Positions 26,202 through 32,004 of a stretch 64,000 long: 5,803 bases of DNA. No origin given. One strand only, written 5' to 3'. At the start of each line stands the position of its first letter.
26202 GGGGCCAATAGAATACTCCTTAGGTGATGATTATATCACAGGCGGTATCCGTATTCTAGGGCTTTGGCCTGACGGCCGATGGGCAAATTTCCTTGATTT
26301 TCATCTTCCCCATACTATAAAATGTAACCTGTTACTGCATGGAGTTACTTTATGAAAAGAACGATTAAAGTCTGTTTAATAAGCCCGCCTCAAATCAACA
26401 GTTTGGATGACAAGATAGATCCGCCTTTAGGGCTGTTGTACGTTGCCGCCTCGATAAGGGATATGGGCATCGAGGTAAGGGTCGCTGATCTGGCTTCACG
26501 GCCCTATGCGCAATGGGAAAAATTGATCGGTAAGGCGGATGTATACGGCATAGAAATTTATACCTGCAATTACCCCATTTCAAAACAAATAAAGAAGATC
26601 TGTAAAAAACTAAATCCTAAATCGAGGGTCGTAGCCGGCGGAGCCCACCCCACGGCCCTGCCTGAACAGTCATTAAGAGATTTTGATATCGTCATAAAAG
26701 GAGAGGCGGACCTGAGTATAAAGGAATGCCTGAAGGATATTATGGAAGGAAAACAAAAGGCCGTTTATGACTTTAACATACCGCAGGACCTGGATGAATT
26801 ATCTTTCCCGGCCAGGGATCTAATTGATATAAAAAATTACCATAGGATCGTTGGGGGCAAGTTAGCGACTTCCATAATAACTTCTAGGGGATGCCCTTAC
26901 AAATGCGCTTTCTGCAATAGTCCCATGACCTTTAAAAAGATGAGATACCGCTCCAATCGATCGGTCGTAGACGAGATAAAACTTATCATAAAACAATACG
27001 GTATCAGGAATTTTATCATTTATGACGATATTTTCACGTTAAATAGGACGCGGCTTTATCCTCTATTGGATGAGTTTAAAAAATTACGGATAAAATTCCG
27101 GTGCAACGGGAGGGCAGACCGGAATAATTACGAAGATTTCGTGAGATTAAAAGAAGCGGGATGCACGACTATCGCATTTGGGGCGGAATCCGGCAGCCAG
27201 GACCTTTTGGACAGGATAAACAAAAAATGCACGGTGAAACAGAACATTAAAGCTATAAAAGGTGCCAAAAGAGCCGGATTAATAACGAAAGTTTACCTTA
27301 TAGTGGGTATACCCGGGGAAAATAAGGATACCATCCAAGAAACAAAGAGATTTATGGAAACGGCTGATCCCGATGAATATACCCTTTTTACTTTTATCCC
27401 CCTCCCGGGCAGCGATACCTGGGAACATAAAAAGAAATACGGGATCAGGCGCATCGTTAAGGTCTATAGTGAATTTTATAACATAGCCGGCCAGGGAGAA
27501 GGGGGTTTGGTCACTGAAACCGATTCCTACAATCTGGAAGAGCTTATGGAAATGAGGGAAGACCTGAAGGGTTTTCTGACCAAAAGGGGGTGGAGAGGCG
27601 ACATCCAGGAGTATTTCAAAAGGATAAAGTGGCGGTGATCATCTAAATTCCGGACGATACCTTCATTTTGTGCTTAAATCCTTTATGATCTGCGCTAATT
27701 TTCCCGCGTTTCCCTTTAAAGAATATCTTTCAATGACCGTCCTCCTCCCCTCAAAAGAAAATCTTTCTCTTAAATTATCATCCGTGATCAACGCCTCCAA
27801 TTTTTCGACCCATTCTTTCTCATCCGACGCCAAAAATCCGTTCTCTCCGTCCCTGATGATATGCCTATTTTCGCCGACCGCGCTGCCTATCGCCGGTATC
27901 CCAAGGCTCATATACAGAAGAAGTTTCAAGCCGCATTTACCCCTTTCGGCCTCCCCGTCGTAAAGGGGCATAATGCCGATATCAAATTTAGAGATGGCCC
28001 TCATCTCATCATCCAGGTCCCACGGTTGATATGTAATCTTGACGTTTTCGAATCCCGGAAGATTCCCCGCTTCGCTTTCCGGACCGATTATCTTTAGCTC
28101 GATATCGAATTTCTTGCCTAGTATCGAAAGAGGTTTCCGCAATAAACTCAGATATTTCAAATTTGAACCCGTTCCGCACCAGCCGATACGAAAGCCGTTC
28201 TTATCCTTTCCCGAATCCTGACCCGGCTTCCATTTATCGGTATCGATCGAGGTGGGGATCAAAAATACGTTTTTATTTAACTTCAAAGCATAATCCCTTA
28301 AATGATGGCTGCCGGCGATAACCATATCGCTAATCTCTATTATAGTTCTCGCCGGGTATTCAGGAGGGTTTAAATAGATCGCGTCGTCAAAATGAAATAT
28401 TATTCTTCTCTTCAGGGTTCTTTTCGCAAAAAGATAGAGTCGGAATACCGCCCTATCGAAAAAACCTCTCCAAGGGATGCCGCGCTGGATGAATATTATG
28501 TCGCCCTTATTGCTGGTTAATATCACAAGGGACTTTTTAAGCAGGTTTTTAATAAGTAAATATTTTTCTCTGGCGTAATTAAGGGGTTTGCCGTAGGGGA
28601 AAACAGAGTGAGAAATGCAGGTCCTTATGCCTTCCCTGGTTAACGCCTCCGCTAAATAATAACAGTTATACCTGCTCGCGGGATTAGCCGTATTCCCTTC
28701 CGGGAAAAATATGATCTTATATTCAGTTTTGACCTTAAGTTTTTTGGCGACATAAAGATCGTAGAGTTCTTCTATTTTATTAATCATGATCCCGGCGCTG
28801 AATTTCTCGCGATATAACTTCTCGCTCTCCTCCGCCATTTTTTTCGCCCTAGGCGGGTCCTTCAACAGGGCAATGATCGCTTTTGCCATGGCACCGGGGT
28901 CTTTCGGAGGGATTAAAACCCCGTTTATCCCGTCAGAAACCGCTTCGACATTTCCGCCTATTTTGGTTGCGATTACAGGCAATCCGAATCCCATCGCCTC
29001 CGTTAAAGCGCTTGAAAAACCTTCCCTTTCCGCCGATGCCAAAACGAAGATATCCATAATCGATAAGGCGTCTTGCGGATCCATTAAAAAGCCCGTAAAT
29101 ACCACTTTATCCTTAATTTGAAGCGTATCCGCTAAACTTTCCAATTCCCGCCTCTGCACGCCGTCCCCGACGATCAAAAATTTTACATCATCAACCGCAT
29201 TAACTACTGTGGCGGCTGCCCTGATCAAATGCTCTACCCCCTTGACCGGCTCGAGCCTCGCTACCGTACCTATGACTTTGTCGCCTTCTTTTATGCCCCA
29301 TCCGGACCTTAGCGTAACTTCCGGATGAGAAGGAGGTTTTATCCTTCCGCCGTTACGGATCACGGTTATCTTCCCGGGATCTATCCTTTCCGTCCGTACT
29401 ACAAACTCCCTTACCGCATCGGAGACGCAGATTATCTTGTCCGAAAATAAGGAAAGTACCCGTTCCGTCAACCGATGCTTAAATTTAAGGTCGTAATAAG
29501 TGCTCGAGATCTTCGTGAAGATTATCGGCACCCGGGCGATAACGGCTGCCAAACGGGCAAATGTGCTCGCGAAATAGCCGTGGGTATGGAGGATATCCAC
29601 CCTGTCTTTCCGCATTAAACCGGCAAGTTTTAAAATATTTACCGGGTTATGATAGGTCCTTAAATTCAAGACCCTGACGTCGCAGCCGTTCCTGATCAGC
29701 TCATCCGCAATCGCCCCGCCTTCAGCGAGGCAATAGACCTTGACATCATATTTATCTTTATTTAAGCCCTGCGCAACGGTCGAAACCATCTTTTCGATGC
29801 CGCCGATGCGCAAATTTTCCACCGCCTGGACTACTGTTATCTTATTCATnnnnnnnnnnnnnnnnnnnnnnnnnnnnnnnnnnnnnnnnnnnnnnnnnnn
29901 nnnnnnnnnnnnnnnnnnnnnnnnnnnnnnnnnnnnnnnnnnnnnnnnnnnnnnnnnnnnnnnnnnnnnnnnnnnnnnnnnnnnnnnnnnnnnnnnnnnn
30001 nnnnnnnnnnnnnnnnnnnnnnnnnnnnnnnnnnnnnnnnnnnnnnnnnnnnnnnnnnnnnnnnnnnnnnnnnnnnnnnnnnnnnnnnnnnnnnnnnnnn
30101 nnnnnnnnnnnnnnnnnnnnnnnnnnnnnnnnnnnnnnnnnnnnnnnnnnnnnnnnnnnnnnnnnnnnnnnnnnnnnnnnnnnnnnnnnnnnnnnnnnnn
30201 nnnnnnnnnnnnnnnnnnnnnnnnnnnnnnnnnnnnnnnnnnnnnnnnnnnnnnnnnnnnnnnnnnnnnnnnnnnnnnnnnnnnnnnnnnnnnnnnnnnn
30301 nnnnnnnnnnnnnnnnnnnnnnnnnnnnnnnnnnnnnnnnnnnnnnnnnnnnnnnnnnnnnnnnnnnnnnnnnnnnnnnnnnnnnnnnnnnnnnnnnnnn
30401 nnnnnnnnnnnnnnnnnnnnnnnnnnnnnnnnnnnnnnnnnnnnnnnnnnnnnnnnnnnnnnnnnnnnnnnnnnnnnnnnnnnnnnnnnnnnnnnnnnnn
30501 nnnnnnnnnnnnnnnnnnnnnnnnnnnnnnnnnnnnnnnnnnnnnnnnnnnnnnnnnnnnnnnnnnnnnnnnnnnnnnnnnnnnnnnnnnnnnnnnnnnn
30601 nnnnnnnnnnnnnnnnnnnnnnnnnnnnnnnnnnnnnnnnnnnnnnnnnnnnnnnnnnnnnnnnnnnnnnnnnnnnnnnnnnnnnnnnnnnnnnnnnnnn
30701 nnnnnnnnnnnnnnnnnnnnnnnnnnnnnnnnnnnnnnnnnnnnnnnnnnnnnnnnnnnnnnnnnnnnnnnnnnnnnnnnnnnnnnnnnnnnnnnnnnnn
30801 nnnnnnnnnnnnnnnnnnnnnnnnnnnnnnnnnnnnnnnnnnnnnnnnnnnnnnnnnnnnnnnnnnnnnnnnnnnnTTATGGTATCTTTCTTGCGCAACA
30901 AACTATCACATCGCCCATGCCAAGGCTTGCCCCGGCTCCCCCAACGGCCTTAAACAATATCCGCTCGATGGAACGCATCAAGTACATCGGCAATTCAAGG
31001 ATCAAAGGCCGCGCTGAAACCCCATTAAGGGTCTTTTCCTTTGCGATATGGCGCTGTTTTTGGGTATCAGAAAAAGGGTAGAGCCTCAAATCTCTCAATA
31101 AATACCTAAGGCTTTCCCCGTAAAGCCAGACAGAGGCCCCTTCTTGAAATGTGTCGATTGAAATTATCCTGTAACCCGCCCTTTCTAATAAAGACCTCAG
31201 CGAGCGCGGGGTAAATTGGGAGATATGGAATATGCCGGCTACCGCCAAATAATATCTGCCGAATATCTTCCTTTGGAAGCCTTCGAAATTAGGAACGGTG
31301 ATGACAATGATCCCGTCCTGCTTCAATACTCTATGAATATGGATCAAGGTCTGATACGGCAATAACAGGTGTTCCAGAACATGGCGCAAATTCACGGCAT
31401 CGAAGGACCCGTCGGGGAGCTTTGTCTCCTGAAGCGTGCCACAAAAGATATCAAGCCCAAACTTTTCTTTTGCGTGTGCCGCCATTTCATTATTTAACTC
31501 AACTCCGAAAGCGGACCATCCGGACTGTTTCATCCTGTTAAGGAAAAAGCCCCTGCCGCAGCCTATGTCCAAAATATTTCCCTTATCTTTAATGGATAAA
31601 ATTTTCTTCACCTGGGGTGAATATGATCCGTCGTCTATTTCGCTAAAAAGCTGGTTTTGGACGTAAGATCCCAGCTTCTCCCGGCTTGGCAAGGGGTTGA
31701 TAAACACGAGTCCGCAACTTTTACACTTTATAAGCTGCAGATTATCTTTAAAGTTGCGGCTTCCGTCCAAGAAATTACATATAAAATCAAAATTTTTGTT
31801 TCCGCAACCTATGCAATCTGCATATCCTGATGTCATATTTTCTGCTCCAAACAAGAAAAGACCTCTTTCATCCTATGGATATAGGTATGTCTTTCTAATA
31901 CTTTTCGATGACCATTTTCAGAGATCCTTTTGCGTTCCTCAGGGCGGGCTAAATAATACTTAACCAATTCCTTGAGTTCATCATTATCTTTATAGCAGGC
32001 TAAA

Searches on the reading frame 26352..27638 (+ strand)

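Call 64: search_protein_families(library=pfam, proteins=[window:26352-27638:+], max_evalue=0.0001)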
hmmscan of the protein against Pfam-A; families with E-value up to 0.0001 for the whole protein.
window:26352-27638:+ (428 aa): 2 families
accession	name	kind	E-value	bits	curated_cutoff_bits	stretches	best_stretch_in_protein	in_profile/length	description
PF04055.27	Radical_SAM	-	1.4e-28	100.6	29.5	1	175-334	1-165/166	Radical SAM superfamily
PF02310.24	B12-binding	-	2e-16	60.4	32.1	1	24-124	13-118/121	B12 binding domain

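Call 68: search_protein_families(library=ncbifam, proteins=[window:26352-27638:+], max_evalue=1e-10)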
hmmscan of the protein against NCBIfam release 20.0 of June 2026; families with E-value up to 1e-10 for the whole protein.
window:26352-27638:+ (428 aa): 18 families
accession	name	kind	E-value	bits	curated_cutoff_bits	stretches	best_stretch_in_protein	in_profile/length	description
TIGR03471.1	HpnJ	equivalog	1e-40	140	577.6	1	71-365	78-392/472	hopanoid biosynthesis associated radical SAM protein HpnJ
TIGR04013.1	B12_SAM_MJ_1487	hypoth_equivalog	1.8e-39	135.7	251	2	66-214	45-194/382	TIGR04013 family B12-binding domain/radical SAM domain-containing protein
TIGR02026.1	BchE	equivalog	2.5e-37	128.9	481.35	1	23-360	20-387/497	magnesium-protoporphyrin IX monomethyl ester anaerobic oxidative cyclase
TIGR04479.1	bcpD_PhpK_rSAM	subfamily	2.6e-35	121.8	600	1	157-365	227-436/504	PhpK family radical SAM P-methyltransferase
TIGR04385.1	B12_rSAM_cofa1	equivalog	1.6e-32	113.3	450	1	6-337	1-363/438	B12 lower ligand biosynthesis radical SAM protein BzaD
NF038361.1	rSAM_Sden_1168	equivalog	2e-31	109.2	575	1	76-365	156-478/560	Sden_1168 family B12-binding radical SAM P-methyltransferase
NF050148.1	rSAM_ApyD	equivalog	4.7e-29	101.3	750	1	22-336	22-364/645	RiPP biosynthesis radical SAM protein ApyD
TIGR04072.2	rSAM_ladder_B12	equivalog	8.7e-28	97.1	360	1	78-336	84-347/443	lipid biosynthesis B12-binding/radical SAM protein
TIGR04367.1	HpnR_B12_rSAM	equivalog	1.2e-24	86.8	650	1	25-361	22-374/490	hopanoid C-3 methylase HpnR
NF033070.1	rSAM_AprD4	equivalog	8.3e-24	84.3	500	1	146-356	169-386/456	AprD4 family radical SAM diol-dehydratase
TIGR04014.1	B12_SAM_MJ_0865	equivalog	2.1e-23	82.8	360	1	28-355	14-353/434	methyl-coenzyme M reductase glutamine C-methyltransferase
TIGR03975.1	rSAM_ocin_1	subfamily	4.7e-22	78.2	281.85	1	82-334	149-426/606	RiPP maturation radical SAM C-methyltransferase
TIGR04295.1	B12_rSAM_oligo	hypoth_equivalog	1.1e-18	67.2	400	1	78-298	88-321/422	TIGR04295 family B12-binding domain-containing radical SAM protein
TIGR04190.1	B12_SAM_Ta0216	equivalog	2.7e-15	56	500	0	173-378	220-444/554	TIGR04190 family B12-binding domain/radical SAM domain protein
TIGR03960.1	rSAM_fuse_unch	hypoth_equivalog_domain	8.6e-13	47.6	462.3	1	140-334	226-420/605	TIGR03960 family B12-binding radical SAM protein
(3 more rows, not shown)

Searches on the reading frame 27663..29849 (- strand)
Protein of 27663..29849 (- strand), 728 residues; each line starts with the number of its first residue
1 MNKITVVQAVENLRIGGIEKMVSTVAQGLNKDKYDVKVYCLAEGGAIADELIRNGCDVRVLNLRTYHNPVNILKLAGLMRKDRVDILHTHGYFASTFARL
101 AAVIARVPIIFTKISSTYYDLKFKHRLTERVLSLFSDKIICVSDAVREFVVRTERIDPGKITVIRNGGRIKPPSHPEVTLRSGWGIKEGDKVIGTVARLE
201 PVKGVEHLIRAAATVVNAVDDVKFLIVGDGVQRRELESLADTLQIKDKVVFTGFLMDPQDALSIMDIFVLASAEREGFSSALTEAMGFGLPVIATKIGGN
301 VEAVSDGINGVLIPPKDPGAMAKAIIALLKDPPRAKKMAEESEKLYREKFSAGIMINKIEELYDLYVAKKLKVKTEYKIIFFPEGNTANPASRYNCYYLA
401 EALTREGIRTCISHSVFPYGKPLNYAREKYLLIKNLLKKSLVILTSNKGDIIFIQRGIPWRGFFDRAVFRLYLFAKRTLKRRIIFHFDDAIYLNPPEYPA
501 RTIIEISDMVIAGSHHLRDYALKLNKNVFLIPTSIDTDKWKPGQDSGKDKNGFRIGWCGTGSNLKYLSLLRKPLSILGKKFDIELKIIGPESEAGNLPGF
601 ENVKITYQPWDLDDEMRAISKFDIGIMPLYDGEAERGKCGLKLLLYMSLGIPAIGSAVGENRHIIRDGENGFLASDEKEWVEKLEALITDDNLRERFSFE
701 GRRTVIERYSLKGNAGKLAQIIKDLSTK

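Call 64: search_protein_families(library=pfam, proteins=[window:27663-29849:-], max_evalue=0.0001)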
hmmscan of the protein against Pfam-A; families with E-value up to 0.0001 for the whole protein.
window:27663-29849:- (728 aa): 7 families
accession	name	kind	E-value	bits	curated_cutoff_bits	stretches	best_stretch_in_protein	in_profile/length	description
PF00534.26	Glycos_transf_1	-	1.9e-56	190.8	26.4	2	181-344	6-171/172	Glycosyl transferases group 1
PF13692.12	Glyco_trans_1_4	-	2.2e-54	184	27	2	191-331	2-142/142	Glycosyl transferases group 1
PF13439.12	Glyco_transf_4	-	1.8e-29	103.4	28.5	1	15-167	1-165/170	Glycosyltransferase Family 4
PF13579.12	Glyco_trans_4_4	-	4.7e-17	63.2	29.7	1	16-167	1-158/158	Glycosyl transferase 4-like domain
PF13477.12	Glyco_trans_4_2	-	5.5e-09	36.8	23.4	1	23-142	14-138/139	Glycosyl transferase 4-like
PF13524.12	Glyco_trans_1_2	-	1.4e-08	35.2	25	0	583-718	15-142/144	Glycosyl transferase-like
PF20706.3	GT4-conflict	-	1.4e-06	28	26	1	195-345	202-371/385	Family 4 Glycosyltransferase in conflict systems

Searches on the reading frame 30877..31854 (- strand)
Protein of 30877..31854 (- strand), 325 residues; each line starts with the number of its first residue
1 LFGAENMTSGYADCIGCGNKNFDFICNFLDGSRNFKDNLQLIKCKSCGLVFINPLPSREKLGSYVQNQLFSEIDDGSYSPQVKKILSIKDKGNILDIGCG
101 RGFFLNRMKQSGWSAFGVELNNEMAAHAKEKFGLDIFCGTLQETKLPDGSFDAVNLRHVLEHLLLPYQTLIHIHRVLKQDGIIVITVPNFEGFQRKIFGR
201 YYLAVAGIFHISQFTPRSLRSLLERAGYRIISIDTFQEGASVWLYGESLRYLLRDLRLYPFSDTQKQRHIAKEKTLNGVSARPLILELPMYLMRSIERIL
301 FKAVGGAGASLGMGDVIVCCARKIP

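Call 64: search_protein_families(library=pfam, proteins=[window:30877-31854:-], max_evalue=0.0001)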
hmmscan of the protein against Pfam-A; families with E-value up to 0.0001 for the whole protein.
window:30877-31854:- (325 aa): 7 families
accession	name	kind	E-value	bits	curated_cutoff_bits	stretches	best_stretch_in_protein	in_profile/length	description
PF13489.12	Methyltransf_23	-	1.8e-24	86.8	27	1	80-232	11-163/164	Methyltransferase domain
PF08241.18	Methyltransf_11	-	4.4e-21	75.8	21.2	1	95-185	1-95/95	Methyltransferase domain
PF13649.12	Methyltransf_25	-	3.4e-15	56.9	27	1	94-181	1-97/97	Methyltransferase domain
PF08242.18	Methyltransf_12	-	4.7e-12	46.9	30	1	95-183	1-98/98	Methyltransferase domain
PF13847.12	Methyltransf_31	-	2.7e-10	40.6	27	1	89-189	2-113/145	Methyltransferase domain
PF07021.18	MetW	-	4.6e-08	33.4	21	1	88-216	11-134/193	Methionine biosynthesis protein MetW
PF08003.17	Methyltransf_9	-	3.8e-06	26.5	23.8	1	83-229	108-261/315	Protein of unknown function (DUF1698)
